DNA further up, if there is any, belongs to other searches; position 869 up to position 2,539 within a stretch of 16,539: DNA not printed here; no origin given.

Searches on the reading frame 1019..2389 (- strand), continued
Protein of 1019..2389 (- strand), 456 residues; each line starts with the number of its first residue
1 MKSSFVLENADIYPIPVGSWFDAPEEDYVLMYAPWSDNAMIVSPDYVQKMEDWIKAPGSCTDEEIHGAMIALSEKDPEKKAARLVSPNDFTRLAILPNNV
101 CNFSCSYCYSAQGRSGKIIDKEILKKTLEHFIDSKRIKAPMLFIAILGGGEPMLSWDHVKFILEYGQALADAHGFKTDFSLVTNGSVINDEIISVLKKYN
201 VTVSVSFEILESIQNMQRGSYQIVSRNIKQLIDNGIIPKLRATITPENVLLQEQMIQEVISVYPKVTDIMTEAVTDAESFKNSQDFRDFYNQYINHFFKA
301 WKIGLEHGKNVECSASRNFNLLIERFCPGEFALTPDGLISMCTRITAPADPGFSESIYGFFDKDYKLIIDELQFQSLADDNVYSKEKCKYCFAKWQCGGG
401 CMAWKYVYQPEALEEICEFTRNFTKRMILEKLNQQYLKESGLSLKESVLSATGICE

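Call 46: find_encoding_contigs(protein=P0009, flank=10000, max_places=2)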
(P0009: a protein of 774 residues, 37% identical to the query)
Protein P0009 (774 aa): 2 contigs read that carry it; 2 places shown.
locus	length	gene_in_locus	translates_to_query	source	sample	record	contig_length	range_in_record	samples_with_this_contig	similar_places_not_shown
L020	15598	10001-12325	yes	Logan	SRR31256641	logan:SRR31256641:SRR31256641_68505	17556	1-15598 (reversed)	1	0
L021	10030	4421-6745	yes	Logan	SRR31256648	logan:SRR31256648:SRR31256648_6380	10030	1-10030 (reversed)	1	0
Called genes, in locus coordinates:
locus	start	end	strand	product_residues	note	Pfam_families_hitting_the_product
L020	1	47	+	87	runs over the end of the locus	-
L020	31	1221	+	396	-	PF01170:UPF0020 (faint), PF01555:N6_N4_Mtase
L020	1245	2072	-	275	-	PF13749:HATPase_c_4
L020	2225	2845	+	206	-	-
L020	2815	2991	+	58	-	-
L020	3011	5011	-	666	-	-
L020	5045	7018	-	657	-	-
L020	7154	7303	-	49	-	-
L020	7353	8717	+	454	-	PF04055:Radical_SAM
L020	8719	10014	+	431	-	PF04055:Radical_SAM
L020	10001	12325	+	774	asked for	PF04055:Radical_SAM, PF13353:Fer4_12 (faint), PF04055:Radical_SAM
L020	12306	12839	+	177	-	-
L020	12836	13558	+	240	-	PF00106:adh_short, PF08659:KR (weak), PF13561:adh_short_C2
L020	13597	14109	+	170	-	-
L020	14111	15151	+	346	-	PF25917:BSH_RND (weak), PF25973:BSH_CzcB (weak), PF00364:Biotin_lipoyl (faint), PF25919:BSH_CusB, PF25954:Beta-barrel_RND_2, PF25967:RND-MFP_C, PF25989:YknX_C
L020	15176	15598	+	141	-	?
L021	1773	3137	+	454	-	PF04055:Radical_SAM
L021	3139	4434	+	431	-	PF04055:Radical_SAM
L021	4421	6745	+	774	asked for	PF04055:Radical_SAM, PF13353:Fer4_12 (faint), PF04055:Radical_SAM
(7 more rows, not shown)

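Call 47: find_encoding_contigs(protein=P0098, flank=10000, max_places=2)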
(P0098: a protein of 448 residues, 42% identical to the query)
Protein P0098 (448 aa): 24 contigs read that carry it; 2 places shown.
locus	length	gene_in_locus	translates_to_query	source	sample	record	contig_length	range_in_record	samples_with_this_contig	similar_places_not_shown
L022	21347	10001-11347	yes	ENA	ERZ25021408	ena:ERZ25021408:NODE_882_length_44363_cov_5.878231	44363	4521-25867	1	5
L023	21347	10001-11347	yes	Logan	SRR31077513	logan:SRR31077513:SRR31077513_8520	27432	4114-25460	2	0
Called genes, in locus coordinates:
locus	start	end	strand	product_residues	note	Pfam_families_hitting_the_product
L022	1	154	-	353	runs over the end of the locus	PF04321:RmlD_sub_bind, PF01073:3Beta_HSD, PF01370:Epimerase, PF02719:Polysacc_synt_2, PF07993:NAD_binding_4 (faint), PF16363:GDP_Man_Dehyd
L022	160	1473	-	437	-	PF01210:NAD_Gly3P_dh_N (weak), PF02737:3HCDH_N (weak), PF03721:UDPG_MGDP_dh_N, PF00984:UDPG_MGDP_dh, PF03720:UDPG_MGDP_dh_C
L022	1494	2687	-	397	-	PF00953:Glycos_transf_4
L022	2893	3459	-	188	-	PF02357:NusG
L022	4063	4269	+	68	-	-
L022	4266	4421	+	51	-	-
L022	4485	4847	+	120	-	-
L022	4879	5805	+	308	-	-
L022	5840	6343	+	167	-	PF06347:SH3_4 (faint), PF08239:SH3_3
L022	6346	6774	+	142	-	-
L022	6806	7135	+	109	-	-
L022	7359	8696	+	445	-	PF04055:Radical_SAM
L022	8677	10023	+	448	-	PF04055:Radical_SAM (weak)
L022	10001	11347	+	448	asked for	PF04055:Radical_SAM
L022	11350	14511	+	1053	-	PF04055:Radical_SAM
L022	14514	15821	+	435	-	PF04055:Radical_SAM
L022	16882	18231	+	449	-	PF02310:B12-binding, PF04055:Radical_SAM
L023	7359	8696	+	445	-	PF04055:Radical_SAM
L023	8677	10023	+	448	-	PF04055:Radical_SAM (weak)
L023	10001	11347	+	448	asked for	PF04055:Radical_SAM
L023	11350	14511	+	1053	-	PF04055:Radical_SAM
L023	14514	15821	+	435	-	PF04055:Radical_SAM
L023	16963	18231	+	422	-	PF02310:B12-binding, PF04055:Radical_SAM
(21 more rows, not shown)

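Call 51: search_solved_structures(query=window:1019-2389:-, max_evalue=0.001, show_alignments=1)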
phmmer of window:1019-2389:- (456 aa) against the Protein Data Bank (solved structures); distinct sequences matched with E-value up to 0.001: 3.
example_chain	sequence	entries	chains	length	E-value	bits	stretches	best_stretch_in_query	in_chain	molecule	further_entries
5wgg_A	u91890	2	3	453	8.4e-18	67.6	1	74-207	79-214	Radical SAM domain protein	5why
8vpo_A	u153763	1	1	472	1.5e-11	46.9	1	76-212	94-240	Radical SAM core domain-containing protein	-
9gm3_A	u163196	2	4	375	3.8e-05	25.9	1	99-221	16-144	ChlB radical SAM domain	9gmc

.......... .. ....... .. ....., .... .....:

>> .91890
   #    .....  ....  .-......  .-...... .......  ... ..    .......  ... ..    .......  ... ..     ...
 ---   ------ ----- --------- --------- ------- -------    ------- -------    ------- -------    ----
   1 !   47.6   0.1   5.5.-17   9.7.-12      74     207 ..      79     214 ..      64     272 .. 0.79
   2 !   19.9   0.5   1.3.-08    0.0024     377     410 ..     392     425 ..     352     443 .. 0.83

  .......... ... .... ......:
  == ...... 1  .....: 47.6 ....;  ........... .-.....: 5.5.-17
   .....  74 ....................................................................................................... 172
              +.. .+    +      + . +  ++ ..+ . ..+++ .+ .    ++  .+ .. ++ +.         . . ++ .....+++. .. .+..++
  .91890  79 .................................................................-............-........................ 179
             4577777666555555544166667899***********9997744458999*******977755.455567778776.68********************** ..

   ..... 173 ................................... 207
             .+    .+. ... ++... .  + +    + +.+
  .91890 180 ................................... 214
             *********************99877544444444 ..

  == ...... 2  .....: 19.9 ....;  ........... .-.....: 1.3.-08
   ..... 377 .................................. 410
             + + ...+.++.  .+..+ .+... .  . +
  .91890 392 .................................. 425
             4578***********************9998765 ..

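Call 52: search_solved_structures(query=A3, max_evalue=10)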
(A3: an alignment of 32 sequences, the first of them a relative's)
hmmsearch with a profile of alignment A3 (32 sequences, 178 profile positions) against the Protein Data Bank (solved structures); distinct sequences matched with E-value up to 10: 2.
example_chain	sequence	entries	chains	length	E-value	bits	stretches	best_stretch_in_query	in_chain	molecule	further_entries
7ung_G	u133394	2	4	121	0.87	12.5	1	30-71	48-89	Uncharacterized protein C15orf65 | Piercer of microtubule wall 2 protein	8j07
2iqt_A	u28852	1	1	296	1.2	12.1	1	82-153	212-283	Fructose-bisphosphate aldolase class 1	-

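Call 69: predict_structure(alignment_id=A4)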
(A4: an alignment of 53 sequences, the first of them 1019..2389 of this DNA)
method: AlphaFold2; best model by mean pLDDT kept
length: 456 residues; sequences in the alignment: 53
mean_pLDDT: 91.0   pTM: 0.90
mean pLDDT of the five models: 91.0, 90.2, 89.7, 89.1, 88.8
residues with pLDDT >= 90: 337; 70-90: 95; 50-70: 18; < 50: 6
segments of 3 or more residues with pLDDT < 50: 110-113
pLDDT, mean of each block of 10 residues (from residue 1): 78 96 95 94 94 85 91 85 85 91 67 71 98 93 87 93 98 97 94 98 97 91 98 98 94 99 98 81 92 98 98 89 78 94 87 94 96 93 92 91 88 93 97 95 94 57
secondary structure, 60 per line:
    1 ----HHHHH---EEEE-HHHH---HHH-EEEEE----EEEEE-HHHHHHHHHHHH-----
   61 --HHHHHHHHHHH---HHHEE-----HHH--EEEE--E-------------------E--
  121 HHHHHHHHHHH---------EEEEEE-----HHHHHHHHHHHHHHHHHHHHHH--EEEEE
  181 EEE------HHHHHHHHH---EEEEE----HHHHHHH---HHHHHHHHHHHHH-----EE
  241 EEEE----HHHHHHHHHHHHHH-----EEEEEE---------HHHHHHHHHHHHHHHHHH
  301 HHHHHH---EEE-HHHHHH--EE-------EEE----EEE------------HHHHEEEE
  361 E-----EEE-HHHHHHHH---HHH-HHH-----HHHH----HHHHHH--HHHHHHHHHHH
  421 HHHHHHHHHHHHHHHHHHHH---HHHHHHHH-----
elements in order: H5-9 E13-16 H18-21 E29-33 E38-42 H44-55 H63-73 E92-95 H121-131 E141-146 H152-173 E176-183 H190-198 E202-206 H211-217 H221-233 E239-244 H249-262 E268-273 H283-306 E310-312 H314-319 E331-333 E338-340 H353-356 E357-361 E367-369 H371-378 H394-397 H402-407 H410-440 H444-451

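Call 71: fold_search(model_id=the predicted structure, library=pdb)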
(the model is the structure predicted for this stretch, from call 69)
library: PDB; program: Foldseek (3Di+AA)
matches with E <= 10: 1565; with E <= 0.001: 71
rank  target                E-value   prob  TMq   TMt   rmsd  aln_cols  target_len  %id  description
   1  5why_B                2.7e-16  1.00  0.62  0.66   6.6       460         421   21  Structural Insights into Thioether Bond Formation in the Biosynthesis of Sactipeptides (released 2017-07-26)
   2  5wgg_A                6.2e-16  1.00  0.62  0.64   6.5       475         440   21  Structural Insights into Thioether Bond Formation in the Biosynthesis of Sactipeptides (released 2017-07-26)
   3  5why_A                1.0e-15  1.00  0.63  0.69   5.4       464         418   20  Structural Insights into Thioether Bond Formation in the Biosynthesis of Sactipeptides (released 2017-07-26)
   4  8vpo                  3.2e-13  1.00  0.63  0.64   6.2       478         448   16  X-Ray Crystal Structure of TigE from Paramaledivibacter caminithermalis (released 2024-02-07)
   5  4k39_A                1.2e-11  1.00  0.58  0.72   4.1       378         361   15  Native anSMEcpe with bound AdoMet and Cp18Cys peptide (released 2013-05-08)
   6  4k38_B                2.4e-11  1.00  0.58  0.72   4.0       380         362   15  Native anSMEcpe with bound AdoMet and Kp18Cys peptide (released 2013-05-08)
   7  4k37_A                2.4e-11  1.00  0.59  0.72   4.2       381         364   16  Native anSMEcpe with bound AdoMet (released 2013-05-08)
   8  4k36_B                2.9e-11  1.00  0.58  0.71   4.3       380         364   15  His6 tagged anSMEcpe with bound AdoMet (released 2013-05-08)
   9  9gm3_C                5.9e-11  1.00  0.55  0.65   5.3       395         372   17  Crystal structure of the complex formed between the radical SAM protein ChlB and the leader region of its precursor su (released 2025-06-25)
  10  9gm3_A                6.2e-11  1.00  0.56  0.67   4.8       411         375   16  Crystal structure of the complex formed between the radical SAM protein ChlB and the leader region of its precursor su (released 2025-06-25)
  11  4k36_A                6.9e-11  1.00  0.58  0.68   4.2       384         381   15  His6 tagged anSMEcpe with bound AdoMet (released 2013-05-08)
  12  4k37_B                7.3e-11  1.00  0.57  0.69   4.5       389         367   16  Native anSMEcpe with bound AdoMet (released 2013-05-08)
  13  4k38_A                8.2e-11  1.00  0.57  0.69   4.5       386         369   16  Native anSMEcpe with bound AdoMet and Kp18Cys peptide (released 2013-05-08)
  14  4k39_B                1.0e-10  1.00  0.57  0.70   4.7       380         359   16  Native anSMEcpe with bound AdoMet and Cp18Cys peptide (released 2013-05-08)
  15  9gmc_A                1.0e-10  1.00  0.57  0.67   4.6       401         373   16  Crystal structure of the complex formed between the radical SAM protein ChlB and the R3A mutant of ChlA (released 2025-06-25)
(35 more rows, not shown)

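Call 72: find_encoding_contigs(protein=P0059, flank=10000, max_places=1)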
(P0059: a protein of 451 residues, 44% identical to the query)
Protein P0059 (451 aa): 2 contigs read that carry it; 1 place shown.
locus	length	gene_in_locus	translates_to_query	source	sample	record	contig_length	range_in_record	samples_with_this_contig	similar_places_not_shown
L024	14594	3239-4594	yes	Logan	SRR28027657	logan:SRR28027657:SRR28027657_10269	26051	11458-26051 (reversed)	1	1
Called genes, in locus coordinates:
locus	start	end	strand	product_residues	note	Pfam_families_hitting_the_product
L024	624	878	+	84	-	-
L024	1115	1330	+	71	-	-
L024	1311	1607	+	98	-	PF03319:EutN_CcmL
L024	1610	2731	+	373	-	PF14520:HHH_5 (weak), PF02481:DNA_processg_A, PF17782:WHD_DprA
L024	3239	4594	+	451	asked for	PF04055:Radical_SAM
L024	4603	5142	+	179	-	-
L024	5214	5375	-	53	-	-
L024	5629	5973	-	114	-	PF19865:DUF6338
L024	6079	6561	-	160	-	PF20815:GIY_YIG_2 (faint)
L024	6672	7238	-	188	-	PF00484:Pro_CA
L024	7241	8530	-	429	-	PF05496:RuvB_N, PF00158:Sigma54_activat (faint), PF01078:Mg_chelatase (faint), PF00004:AAA, PF07728:AAA_5 (weak), PF13173:AAA_14 (weak), PF16193:AAA_assoc_2, PF12002:MgsA_C, +2 more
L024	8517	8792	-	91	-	PF04977:DivIC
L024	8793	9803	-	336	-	PF01820:Dala_Dala_lig_N, PF01071:GARS_A, PF02786:CPSase_L_D2, PF08443:RimK, PF02222:ATP-grasp (weak), PF07478:Dala_Dala_lig_C, PF02655:ATP-grasp_3, PF13535:ATP-grasp_4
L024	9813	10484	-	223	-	PF00596:Aldolase_II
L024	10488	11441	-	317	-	PF02219:MTHFR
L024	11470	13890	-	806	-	PF01804:Penicil_amidase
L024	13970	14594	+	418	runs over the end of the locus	PF02646:RmuC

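Call 73: find_encoding_contigs(protein=P0064, flank=10000, max_places=1)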
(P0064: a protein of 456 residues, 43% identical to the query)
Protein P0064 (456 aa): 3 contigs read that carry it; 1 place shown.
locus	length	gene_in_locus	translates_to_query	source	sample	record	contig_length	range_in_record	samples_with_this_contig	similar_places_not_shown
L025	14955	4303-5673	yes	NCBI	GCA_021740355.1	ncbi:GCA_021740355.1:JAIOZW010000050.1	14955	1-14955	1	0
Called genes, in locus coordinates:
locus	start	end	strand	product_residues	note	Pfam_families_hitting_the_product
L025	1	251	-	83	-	?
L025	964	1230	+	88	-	PF02416:TatA_B_E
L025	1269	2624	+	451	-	PF03023:MurJ, PF13440:Polysacc_synt_3 (faint), PF01554:MatE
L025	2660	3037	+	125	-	PF01219:DAGK_prokar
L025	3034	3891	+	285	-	PF01869:BcrAD_BadFG (weak)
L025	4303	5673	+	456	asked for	PF04055:Radical_SAM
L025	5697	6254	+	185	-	-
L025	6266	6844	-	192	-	-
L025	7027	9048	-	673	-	PF13448:DUF4114, PF16130:DUF4842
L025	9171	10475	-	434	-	PF17116:T9SS_plug_1st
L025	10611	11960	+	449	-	PF05896:NQRA_N, PF24836:NQRA_2nd, PF11973:NQRA_SLBB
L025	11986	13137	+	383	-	PF03116:NQR2_RnfD_RnfE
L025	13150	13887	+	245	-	PF04205:FMN_bind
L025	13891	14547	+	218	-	PF02508:Rnf-Nqr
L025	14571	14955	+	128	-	PF02508:Rnf-Nqr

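Call 74: find_encoding_contigs(protein=P0012, flank=10000, max_places=1)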
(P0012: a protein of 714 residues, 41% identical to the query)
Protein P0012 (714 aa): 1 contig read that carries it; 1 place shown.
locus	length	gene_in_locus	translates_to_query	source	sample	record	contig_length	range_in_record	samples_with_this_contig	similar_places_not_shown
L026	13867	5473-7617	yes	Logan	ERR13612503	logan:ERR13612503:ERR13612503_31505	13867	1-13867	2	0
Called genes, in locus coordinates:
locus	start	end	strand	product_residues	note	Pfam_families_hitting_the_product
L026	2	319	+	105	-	?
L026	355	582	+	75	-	-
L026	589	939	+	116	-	PF01809:YidD (weak)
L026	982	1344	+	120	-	-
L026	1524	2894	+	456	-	PF04055:Radical_SAM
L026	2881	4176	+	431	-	PF04055:Radical_SAM (weak)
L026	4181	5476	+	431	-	PF04055:Radical_SAM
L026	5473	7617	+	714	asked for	PF04055:Radical_SAM, PF13353:Fer4_12 (faint), PF04055:Radical_SAM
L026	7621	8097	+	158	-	PF00551:Formyl_trans_N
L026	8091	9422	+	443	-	PF02310:B12-binding, PF04055:Radical_SAM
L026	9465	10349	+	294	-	-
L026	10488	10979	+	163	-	PF13551:HTH_29 (weak), PF13565:HTH_32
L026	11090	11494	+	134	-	PF13358:DDE_3 (faint)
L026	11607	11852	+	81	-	-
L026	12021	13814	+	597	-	PF01609:DDE_Tnp_1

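Call 79: fold_search(model_id=the predicted structure, library=pdb)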
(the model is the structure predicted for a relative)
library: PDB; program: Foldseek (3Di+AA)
matches with E <= 10: 287; with E <= 0.001: 0
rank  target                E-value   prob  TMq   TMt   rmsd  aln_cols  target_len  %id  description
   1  7kwh_F                1.7e-01  0.25  0.26  0.29   8.8       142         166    8  Spermidine N-acetyltransferase SpeG K23-Y30 chimera from Vibrio cholerae and hSSAT (released 2020-12-16)
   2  7kwq_B                1.7e-01  0.25  0.26  0.27   8.7       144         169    8  Spermidine N-acetyltransferase SpeG R149-K152 chimera from Vibrio cholerae and hSSAT (released 2020-12-16)
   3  7kx2_C                2.0e-01  0.28  0.27  0.29   8.3       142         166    8  Spermidine N-acetyltransferase SpeG F149A mutant from Vibrio cholerae (released 2020-12-16)
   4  7kx2_B                2.2e-01  0.30  0.29  0.30   8.0       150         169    7  Spermidine N-acetyltransferase SpeG F149A mutant from Vibrio cholerae (released 2020-12-16)
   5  4jly_F                2.7e-01  0.28  0.29  0.31   9.3       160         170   11  Dodecameric structure of spermidine N-acetyltransferase from Vibrio cholerae (released 2013-04-03)
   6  4jly_B                2.9e-01  0.23  0.28  0.30   9.5       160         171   11  Dodecameric structure of spermidine N-acetyltransferase from Vibrio cholerae (released 2013-04-03)
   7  5inn_D                3.4e-01  0.13  0.25  0.21   8.9       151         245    7  Mouse Tdp2 D358N protein, apo state with increased disorder amongst variable DNA-binding grasp conformations (released 2016-04-27)
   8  4gyz_H                3.4e-01  0.08  0.22  0.18  12.3       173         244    6  Mus Musculus Tdp2 Bound to dAMP and Mg2+ (released 2012-10-31)
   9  5cnp_A                4.6e-01  0.28  0.30  0.32   8.2       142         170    8  X-ray crystal structure of Spermidine n1-acetyltransferase from Vibrio cholerae. (released 2015-07-29)
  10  5gkp_A                4.9e-01  0.28  0.21  0.17   7.7        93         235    6  Crystal structure of the EndoG worm homologue CPS-6 H148A/F122A in complex with DNA (released 2016-11-23)
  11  8hzt_MODEL_1_A        5.8e-01  0.66  0.28  0.58   4.1        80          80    8  Bacillus subtilis SepF protein assembly (G137N mutant) (released 2024-02-14)
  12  4mj8_B                7.0e-01  0.16  0.28  0.30   8.5       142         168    9  Crystal structure of spermidine N-acetyltransferase from Vibrio cholerae in complex with polyamine (released 2013-09-25)
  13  6cx8_A                7.0e-01  0.16  0.27  0.29   8.4       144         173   10  Crystal structure of spermidine/spermine N-acetyltransferase SpeG from Vibrio cholerae in complex with manganese ions. (released 2018-04-18)
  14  4gyz_A                7.0e-01  0.06  0.22  0.18  13.8       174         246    9  Mus Musculus Tdp2 Bound to dAMP and Mg2+ (released 2012-10-31)
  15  3dm8                  7.4e-01  0.28  0.21  0.27   4.6        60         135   17  Crystal Structure of Putative Isomerase from Rhodopseudomonas palustris (released 2008-08-05)
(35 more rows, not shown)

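Call 92: search_protein_representatives(alignment_id=A3)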
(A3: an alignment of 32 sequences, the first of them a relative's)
Query: 32 sequences, 178 profile positions. Proteins with E-value up to 0.001 (for the whole library): 37; up to 1e-10: 29; up to 1e-30: 18. The best 37 are listed.
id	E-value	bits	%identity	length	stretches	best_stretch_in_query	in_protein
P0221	2.4e-68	245.7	-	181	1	3-177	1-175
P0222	6.5e-68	244.3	-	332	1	6-176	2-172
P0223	1.8e-67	242.8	-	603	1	6-176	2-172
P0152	8.8e-62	224.3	-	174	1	1-175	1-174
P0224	1.4e-61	223.6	-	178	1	5-175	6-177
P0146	2.4e-61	222.9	-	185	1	1-176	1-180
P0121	6.5e-61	221.5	-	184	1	3-177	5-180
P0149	2.5e-60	219.6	-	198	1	5-176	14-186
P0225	3.6e-56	206.0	-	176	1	4-177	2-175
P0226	4.7e-55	202.4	-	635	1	4-175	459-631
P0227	8.9e-55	201.5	-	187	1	5-176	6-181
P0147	1.6e-50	187.6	-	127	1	52-177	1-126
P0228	1.6e-46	174.6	-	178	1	5-177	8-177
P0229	1.3e-44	168.3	-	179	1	3-175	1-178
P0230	1.0e-37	145.9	-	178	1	3-176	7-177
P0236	1.2e-23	100.1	-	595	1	4-176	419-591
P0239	4.6e-18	81.9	-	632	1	18-171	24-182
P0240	5.8e-17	78.3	-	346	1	8-165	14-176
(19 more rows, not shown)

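Call 93: search_protein_families(library=pfam, proteins=[P0226, P0223, P0236, P0239, P0222, P0240], max_evalue=0.001)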
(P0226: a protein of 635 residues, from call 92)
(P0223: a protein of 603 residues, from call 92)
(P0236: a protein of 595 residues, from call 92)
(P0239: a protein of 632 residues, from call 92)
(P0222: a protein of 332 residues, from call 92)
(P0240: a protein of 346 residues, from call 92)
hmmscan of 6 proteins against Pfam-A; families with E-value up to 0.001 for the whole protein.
P0226 (635 aa): 2 families
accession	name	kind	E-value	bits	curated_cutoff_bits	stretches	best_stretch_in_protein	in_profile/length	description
PF04055.27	Radical_SAM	-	1.5e-12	48.5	29.5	1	96-245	2-150/166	Radical SAM superfamily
PF13353.11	Fer4_12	-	2.6e-07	31.5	22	1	99-208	13-118/137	4Fe-4S single cluster domain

P0223 (603 aa): 2 families
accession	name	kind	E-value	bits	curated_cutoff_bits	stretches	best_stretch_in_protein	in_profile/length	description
PF04055.27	Radical_SAM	-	5.8e-14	53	29.5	1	254-414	3-164/166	Radical SAM superfamily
PF13353.11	Fer4_12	-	4.5e-05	24.2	22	1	256-373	13-126/137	4Fe-4S single cluster domain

P0236 (595 aa): 1 family
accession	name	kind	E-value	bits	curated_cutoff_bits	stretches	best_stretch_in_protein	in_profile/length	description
PF04055.27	Radical_SAM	-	2.6e-13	50.9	29.5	1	74-235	2-164/166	Radical SAM superfamily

P0239 (632 aa): 1 family
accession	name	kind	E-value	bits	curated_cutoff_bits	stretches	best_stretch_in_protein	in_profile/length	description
PF04055.27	Radical_SAM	-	1.1e-14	55.4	29.5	1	275-412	1-142/166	Radical SAM superfamily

P0222 (332 aa): 0 families

P0240 (346 aa): 1 family
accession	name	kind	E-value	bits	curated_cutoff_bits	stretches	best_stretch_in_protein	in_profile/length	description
PF04055.27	Radical_SAM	-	1.1e-06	29.3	29.5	1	272-333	1-63/166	Radical SAM superfamily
